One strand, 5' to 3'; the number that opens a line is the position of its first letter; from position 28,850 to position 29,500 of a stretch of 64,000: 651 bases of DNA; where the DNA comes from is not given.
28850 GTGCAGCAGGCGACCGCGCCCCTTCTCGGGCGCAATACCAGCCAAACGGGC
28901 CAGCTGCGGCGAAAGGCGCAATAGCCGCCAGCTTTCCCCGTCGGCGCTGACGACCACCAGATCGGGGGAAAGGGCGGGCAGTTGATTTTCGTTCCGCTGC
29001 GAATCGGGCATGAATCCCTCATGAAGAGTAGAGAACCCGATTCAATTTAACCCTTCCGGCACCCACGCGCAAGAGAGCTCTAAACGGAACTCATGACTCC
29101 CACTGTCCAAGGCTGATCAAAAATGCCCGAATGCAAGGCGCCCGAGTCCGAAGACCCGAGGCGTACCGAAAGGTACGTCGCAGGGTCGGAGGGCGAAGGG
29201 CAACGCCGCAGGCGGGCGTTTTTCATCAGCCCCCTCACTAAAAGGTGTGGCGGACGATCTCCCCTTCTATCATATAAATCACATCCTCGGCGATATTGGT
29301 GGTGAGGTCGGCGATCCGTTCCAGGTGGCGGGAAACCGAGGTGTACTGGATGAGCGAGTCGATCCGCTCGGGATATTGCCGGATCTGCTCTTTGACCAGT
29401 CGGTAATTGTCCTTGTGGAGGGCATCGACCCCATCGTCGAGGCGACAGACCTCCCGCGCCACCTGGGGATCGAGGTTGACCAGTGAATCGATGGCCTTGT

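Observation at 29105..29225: About 120 bp palindromic element with 19-bp terminal inverted repeats, copy 1 (downstream of phoU, upstream of sigma-54 activator)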

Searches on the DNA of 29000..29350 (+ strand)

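Call 6: search_rna_families(source=window, start=29000, end=29350, threshold=evalue, max_evalue=10, show_alignments=2)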
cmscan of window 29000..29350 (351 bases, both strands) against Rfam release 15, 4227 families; matches with E-value up to 10: 3.
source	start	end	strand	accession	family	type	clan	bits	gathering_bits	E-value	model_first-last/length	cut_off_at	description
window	29132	29204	+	RF00915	mir-760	Gene; miRNA;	-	18.6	98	0.2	1-80/80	no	mir-760 microRNA precursor family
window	29243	29326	-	RF01924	mir-2774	Gene; miRNA;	-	15.7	51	0.45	1-67/67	no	mir-2774 microRNA precursor family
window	29116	29256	-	RF02249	Six3os1_4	Gene; lncRNA;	-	11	70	9.2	181-326/326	no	Six3os1 conserved region 4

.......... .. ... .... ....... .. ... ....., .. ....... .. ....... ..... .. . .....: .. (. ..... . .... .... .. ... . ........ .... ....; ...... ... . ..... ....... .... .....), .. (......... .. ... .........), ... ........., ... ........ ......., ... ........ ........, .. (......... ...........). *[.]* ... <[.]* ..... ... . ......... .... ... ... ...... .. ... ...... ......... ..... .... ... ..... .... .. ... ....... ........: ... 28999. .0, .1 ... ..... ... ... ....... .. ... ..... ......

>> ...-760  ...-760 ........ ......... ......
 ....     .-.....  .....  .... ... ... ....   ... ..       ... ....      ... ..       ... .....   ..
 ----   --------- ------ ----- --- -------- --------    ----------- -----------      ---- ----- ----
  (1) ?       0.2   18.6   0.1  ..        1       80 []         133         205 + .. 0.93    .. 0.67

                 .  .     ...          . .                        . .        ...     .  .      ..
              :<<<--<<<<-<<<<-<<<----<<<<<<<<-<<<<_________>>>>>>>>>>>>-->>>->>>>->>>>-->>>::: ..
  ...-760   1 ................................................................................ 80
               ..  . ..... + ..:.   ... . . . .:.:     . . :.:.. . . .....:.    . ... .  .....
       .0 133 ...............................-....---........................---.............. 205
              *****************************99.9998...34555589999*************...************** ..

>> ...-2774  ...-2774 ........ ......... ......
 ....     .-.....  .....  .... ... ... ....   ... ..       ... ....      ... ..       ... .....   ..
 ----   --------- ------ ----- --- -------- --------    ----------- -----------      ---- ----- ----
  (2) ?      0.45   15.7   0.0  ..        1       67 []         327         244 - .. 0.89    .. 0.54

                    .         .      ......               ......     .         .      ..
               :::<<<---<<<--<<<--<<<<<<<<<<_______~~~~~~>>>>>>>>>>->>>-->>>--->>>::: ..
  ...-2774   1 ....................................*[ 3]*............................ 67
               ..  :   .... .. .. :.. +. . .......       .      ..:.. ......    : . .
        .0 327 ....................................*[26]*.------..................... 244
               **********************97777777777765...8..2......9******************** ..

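Call 31: build_rna_model(alignment_id=A3, structure=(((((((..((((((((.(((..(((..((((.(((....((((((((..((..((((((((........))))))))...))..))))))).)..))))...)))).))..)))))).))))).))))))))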
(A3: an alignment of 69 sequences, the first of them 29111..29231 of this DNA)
Model R1 built from alignment A3 (69 sequences, 132 columns); structure: as given.
model positions 121; base pairs 46; branch points 0; effective number of sequences 1.6; information 0.59 bits per position. Calibrated on 0.2 Mb of random sequence (short: E-values are rough).
structure used (alignment columns):
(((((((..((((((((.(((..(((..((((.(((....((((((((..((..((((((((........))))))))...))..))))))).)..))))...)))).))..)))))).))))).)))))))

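Call 32: search_with_rna_model(model_id=R1, source=window, max_evalue=10, show_alignments=3)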
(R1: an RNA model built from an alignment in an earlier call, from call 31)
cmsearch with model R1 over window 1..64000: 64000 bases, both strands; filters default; matches with E-value up to 10: 4.
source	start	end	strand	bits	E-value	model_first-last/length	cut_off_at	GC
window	29111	29231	+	118.9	1.9e-26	1-121/121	no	0.64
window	58661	58778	+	95.8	7.2e-21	1-121/121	no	0.59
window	29111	29231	-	49.3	1.2e-09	1-121/121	no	0.64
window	58661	58778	-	28.9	0.0001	1-121/121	no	0.59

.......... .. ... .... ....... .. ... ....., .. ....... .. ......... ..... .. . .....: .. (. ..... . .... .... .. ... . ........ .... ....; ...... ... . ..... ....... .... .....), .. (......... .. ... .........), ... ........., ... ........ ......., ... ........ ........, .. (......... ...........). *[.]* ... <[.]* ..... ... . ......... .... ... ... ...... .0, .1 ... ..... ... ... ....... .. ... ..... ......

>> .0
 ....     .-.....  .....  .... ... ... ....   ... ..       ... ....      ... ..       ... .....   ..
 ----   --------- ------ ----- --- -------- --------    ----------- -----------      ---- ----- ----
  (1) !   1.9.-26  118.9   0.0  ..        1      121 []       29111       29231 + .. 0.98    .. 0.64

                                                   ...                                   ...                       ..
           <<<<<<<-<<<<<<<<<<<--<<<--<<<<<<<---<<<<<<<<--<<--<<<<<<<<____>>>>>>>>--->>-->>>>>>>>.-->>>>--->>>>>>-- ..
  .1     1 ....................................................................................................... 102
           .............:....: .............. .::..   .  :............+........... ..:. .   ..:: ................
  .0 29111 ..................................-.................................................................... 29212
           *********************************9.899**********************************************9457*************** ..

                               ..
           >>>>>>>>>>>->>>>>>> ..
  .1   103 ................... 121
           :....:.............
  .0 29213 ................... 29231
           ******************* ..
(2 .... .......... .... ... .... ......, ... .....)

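Call 33: search_with_rna_model(model_id=R1, sources=[window, L002, L003, L009, L011, L014, L016, L017, L019, L020, L021, L022, L025, L027, L028, L030, L031, L036, L037, L038, L039, L041, L044, L046, L047, L048, L049, L052, L053, L054, L055, L056, L057, L058, L059, L060, L061, L062, L063, L064, L065, L067, L068, L073, L074, L075, L076, L079, L081, L082, L084, L087, L091, L093, L094, L096, L098, L101, L103, L105, L109, L112, L113, L114, L115, L116], max_evalue=0.001, make_alignment=true)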
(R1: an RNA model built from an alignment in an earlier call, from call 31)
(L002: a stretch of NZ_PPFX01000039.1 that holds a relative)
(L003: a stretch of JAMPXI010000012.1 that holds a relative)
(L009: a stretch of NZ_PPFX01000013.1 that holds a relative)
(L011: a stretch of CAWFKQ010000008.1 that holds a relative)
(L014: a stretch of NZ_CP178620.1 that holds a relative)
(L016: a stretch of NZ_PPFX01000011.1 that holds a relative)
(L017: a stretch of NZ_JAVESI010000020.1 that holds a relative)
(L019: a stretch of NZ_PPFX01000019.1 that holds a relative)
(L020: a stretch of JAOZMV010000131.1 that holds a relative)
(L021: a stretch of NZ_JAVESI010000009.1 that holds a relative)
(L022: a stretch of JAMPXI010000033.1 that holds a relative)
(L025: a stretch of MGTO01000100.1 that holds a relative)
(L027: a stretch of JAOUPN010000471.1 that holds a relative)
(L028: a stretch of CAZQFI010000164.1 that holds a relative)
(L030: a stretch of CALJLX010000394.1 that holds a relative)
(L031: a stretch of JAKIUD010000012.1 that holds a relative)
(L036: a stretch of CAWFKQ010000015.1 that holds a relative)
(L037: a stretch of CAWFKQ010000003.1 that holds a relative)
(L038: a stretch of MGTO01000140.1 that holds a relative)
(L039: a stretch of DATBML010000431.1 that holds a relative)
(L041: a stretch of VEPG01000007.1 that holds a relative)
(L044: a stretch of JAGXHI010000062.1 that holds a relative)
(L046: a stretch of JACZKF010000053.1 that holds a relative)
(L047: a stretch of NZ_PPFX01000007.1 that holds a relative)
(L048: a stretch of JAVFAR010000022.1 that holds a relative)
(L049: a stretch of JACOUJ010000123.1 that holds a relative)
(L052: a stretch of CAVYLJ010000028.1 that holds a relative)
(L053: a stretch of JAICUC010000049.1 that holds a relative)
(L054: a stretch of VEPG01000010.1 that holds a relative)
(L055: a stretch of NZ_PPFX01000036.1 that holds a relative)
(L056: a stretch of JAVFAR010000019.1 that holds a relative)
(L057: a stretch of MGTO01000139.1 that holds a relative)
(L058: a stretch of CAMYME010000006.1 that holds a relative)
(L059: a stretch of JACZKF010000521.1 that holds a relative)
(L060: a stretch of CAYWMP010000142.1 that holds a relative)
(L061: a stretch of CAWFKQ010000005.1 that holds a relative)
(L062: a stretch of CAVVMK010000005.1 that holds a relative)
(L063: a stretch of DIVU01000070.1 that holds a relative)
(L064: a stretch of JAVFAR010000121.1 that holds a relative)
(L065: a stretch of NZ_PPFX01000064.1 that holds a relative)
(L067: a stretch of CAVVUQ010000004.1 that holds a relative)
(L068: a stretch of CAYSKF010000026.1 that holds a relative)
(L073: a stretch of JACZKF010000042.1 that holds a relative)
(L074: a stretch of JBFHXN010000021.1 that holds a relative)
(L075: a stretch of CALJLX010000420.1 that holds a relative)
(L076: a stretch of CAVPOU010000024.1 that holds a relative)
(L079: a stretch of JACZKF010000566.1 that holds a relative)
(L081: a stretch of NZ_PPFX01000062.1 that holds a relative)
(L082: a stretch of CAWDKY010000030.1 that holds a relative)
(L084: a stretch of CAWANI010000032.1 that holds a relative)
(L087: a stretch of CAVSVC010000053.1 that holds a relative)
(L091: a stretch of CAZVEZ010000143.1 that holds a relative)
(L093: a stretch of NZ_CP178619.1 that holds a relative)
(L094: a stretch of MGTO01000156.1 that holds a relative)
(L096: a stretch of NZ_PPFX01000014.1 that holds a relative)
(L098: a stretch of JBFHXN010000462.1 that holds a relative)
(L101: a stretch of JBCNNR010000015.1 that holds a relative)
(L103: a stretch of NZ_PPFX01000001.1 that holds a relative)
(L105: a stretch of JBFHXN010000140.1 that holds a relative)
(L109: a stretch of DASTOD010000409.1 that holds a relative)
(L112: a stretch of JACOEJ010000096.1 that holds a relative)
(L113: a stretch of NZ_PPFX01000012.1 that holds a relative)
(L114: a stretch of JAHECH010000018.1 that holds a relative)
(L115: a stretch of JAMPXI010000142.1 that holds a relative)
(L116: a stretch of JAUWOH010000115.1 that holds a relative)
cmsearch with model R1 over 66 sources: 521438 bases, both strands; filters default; matches with E-value up to 0.001: 146.
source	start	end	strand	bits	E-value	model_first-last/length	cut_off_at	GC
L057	1424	1542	+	135.9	1.2e-29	1-121/121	no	0.58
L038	3332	3450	-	133.5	4.7e-29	1-121/121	no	0.63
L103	7499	7617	+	131.1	1.7e-28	1-121/121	no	0.61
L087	913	1033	-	130.5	2.5e-28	1-121/121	no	0.53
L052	3081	3201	+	128.9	5.8e-28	1-121/121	no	0.54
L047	2247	2365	-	128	9.9e-28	1-121/121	no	0.59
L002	7290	7408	+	127.9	1e-27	1-121/121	no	0.59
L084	3183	3301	-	126.9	1.8e-27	1-121/121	no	0.59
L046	703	821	-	126.8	1.9e-27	1-121/121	no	0.62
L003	2492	2610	-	126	3e-27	1-121/121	no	0.62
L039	2683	2801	+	125.8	3.4e-27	1-121/121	no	0.6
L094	485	603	+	125.7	3.5e-27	1-121/121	no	0.59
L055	4349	4467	+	125.3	4.5e-27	1-121/121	no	0.64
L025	4940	5059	-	124.7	6.1e-27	1-121/121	no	0.58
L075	2021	2140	-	124.6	6.4e-27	1-121/121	no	0.56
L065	4227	4345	-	124.6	6.7e-27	1-121/121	no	0.58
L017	4535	4653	-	124.3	7.8e-27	1-121/121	no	0.58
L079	5060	5179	-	124.2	8.3e-27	1-121/121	no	0.57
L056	473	591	-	122.5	2.1e-26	1-121/121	no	0.61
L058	104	223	+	122.5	2.1e-26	1-121/121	no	0.52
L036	86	203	-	122.2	2.4e-26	1-121/121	no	0.56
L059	5727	5845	-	122.1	2.6e-26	1-121/121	no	0.58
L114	3531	3651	-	121.9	2.9e-26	1-121/121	no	0.55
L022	5252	5371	+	121.2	4.4e-26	1-121/121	no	0.6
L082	7156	7276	+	120.4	6.7e-26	1-121/121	no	0.49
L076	407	527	+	120.4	6.7e-26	1-121/121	no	0.52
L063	7037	7156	+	120.3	7.3e-26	1-121/121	no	0.62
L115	5412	5530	+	120.2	7.7e-26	1-121/121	no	0.62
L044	4188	4307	-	119.8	9.3e-26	1-121/121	no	0.58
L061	5508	5627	+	119.8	9.4e-26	1-121/121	no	0.56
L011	4771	4888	-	119.7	9.8e-26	1-121/121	no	0.55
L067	844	962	-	119.5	1.1e-25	1-121/121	no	0.62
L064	5329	5448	+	119.4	1.2e-25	1-121/121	no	0.58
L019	2400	2518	+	119.4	1.2e-25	1-121/121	no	0.58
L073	1091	1210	+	119.4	1.2e-25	1-121/121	no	0.52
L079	7593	7711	-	119.1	1.4e-25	1-121/121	no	0.55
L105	1354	1472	-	117.7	3e-25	1-121/121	no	0.6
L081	4036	4154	-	117.6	3.2e-25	1-121/121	no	0.58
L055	1754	1873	-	116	7.9e-25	1-121/121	no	0.6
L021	6946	7064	-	115.9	8e-25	1-121/121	no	0.55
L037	7624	7742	-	114.9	1.4e-24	1-121/121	no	0.55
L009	646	764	+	114.1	2.2e-24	1-121/121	no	0.59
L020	1854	1971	-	113.9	2.5e-24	1-121/121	no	0.48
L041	7247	7365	+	113.7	2.9e-24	1-121/121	no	0.6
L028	228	345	-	113.5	3.2e-24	1-121/121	no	0.47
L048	4356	4475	+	111.8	8.2e-24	1-121/121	no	0.58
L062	3163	3281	+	111.7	8.6e-24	1-121/121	no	0.61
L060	2336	2457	-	111.6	8.8e-24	1-121/121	no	0.52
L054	542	661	-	110.9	1.4e-23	1-121/121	no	0.62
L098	1877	1995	-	110.2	2e-23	1-121/121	no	0.62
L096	2218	2337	-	110.1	2.1e-23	1-121/121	no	0.65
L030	232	348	+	109.5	2.8e-23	1-121/121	no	0.56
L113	3177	3296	+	107.4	9.4e-23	1-121/121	no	0.59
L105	6161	6279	-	105.5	2.6e-22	1-121/121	no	0.55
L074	1746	1864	+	101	3.3e-21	1-121/121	no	0.61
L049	3056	3174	+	99.4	8e-21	1-121/121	no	0.59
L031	3513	3630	+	97.2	2.7e-20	1-121/121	no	0.41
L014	5334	5455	+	96.6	3.7e-20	1-121/121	no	0.62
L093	7390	7511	+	96.6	3.7e-20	1-121/121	no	0.62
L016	5108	5226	-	96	5.1e-20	1-121/121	no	0.55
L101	742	863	-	94.9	9.4e-20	1-121/121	no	0.63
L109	2182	2304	-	90.2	1.3e-18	1-121/121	no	0.55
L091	524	644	-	84.6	3e-17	1-121/121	no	0.6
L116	5379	5499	+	82.3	1.1e-16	1-121/121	no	0.45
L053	3274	3393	-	77.5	1.5e-15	1-121/121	no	0.57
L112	4755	4873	-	77.2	1.9e-15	1-121/121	no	0.56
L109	59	181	+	76.7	2.4e-15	1-121/121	no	0.55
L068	2647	2755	-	76.7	2.4e-15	1-121/121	no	0.54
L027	1530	1648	+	74.2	9.6e-15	1-121/121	no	0.54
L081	4990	5108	+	74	1.1e-14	1-121/121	no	0.62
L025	4940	5059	+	66.9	5.7e-13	1-121/121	no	0.58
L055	4349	4467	-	64.5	2.2e-12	1-121/121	no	0.64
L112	5723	5843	-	63.1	4.7e-12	1-121/121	no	0.62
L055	1754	1873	+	58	7.8e-11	1-121/121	no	0.6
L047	2247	2365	+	57.9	8.2e-11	1-121/121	no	0.59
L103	7499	7617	-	57.7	9.5e-11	1-121/121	no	0.61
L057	1424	1542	-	56.6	1.7e-10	1-121/121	no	0.58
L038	3332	3450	+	56.3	2.1e-10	1-121/121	no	0.63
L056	597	716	-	55.5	3.1e-10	1-121/121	no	0.57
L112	2636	2753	+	53.6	9e-10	1-121/121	no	0.63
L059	5727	5845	+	53.5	9.6e-10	1-121/121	no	0.58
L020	4576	4695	-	52.1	2e-09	1-121/121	no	0.45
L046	703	821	+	52.1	2.1e-09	1-121/121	no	0.62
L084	3183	3301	+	51.6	2.8e-09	1-121/121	no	0.59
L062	3163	3281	-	51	3.9e-09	1-121/121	no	0.61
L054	542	661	+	49.9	6.9e-09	1-121/121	no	0.62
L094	485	603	-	49.9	6.9e-09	1-121/121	no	0.59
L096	3860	3980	-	49.6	8.2e-09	1-121/121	no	0.58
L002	7290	7408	-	49.1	1.1e-08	1-121/121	no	0.59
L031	3513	3630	-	48.7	1.4e-08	1-121/121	no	0.41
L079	7593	7711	+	48.6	1.5e-08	1-121/121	no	0.55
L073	1091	1210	-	48.4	1.6e-08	1-121/121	no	0.52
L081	4036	4154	+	47.8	2.3e-08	1-121/121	no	0.58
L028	228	345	+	47.8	2.3e-08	1-121/121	no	0.47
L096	2218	2337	+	47.2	3.2e-08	1-121/121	no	0.65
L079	5060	5179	+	47.2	3.2e-08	1-121/121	no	0.57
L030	232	348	-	47.1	3.4e-08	1-121/121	no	0.56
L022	5252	5371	-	47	3.5e-08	1-121/121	no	0.6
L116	5379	5499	-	47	3.5e-08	1-121/121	no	0.45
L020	2175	2294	-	45.8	6.8e-08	1-121/121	no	0.47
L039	2683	2801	-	45.7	7.3e-08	1-121/121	no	0.6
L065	4227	4345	+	45.5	8.3e-08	1-121/121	no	0.58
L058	104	223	-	45.3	9e-08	1-121/121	no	0.52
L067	844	962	+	45.3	9.1e-08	1-121/121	no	0.62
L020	1854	1971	+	45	1.1e-07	1-121/121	no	0.48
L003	2492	2610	+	44.7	1.3e-07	1-121/121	no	0.62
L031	3030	3145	+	44.4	1.5e-07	1-121/121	no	0.47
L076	407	527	-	44.2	1.7e-07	1-121/121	no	0.52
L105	1354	1472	+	44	1.9e-07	1-121/121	no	0.6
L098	1877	1995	+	43.8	2.1e-07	1-121/121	no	0.62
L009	646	764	-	43.8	2.1e-07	1-121/121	no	0.59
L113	3177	3296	-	43.6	2.3e-07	1-121/121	no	0.59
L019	2400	2518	-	43.5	2.5e-07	1-121/121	no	0.58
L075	2021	2140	+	43.4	2.7e-07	1-121/121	no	0.56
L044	4188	4307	+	43.3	2.7e-07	1-121/121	no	0.58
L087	913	1033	+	43.2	3e-07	1-121/121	no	0.53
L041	7247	7365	-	43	3.3e-07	1-121/121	no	0.6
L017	4535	4653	+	41.9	6.1e-07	1-121/121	no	0.58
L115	5412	5530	-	41.6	7e-07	1-121/121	no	0.62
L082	7156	7276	-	41.3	8.6e-07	1-121/121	no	0.49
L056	473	591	+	40.8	1.1e-06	1-121/121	no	0.61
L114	3531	3651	+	40.1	1.6e-06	1-121/121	no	0.55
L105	6161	6279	+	39.8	2e-06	1-121/121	no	0.55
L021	6946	7064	+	39.3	2.5e-06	1-121/121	no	0.55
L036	86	203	+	39.1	2.8e-06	1-121/121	no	0.56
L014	5334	5455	-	39.1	3e-06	1-121/121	no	0.62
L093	7390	7511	-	39.1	3e-06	1-121/121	no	0.62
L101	742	863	+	39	3e-06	1-121/121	no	0.63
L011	4771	4888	+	38.4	4.3e-06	1-121/121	no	0.55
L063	7037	7156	-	37.6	6.6e-06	1-121/121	no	0.62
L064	5329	5448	-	37.5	6.8e-06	1-121/121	no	0.58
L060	2336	2457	+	36.9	9.7e-06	1-121/121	no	0.52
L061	5508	5627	-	36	1.6e-05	1-121/121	no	0.56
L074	1746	1864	-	35.5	2.2e-05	1-121/121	no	0.61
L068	2647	2755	+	34.6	3.5e-05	1-121/121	no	0.54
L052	3081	3201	-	33.8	5.6e-05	1-121/121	no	0.54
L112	4755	4873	+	33.7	5.7e-05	1-121/121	no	0.56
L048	4356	4475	-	33.1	7.9e-05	1-121/121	no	0.58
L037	7624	7742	+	31.6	0.00019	1-121/121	no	0.55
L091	524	644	+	30.4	0.00037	1-121/121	no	0.6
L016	5108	5226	+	29.6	0.00057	1-121/121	no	0.55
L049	3056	3174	-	28.7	0.00095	1-121/121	no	0.59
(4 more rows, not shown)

Alignment A4: 146 matches aligned to the model, 241 columns, each read 5' to 3' on its own strand. Consensus structure (alignment columns), stored with it:
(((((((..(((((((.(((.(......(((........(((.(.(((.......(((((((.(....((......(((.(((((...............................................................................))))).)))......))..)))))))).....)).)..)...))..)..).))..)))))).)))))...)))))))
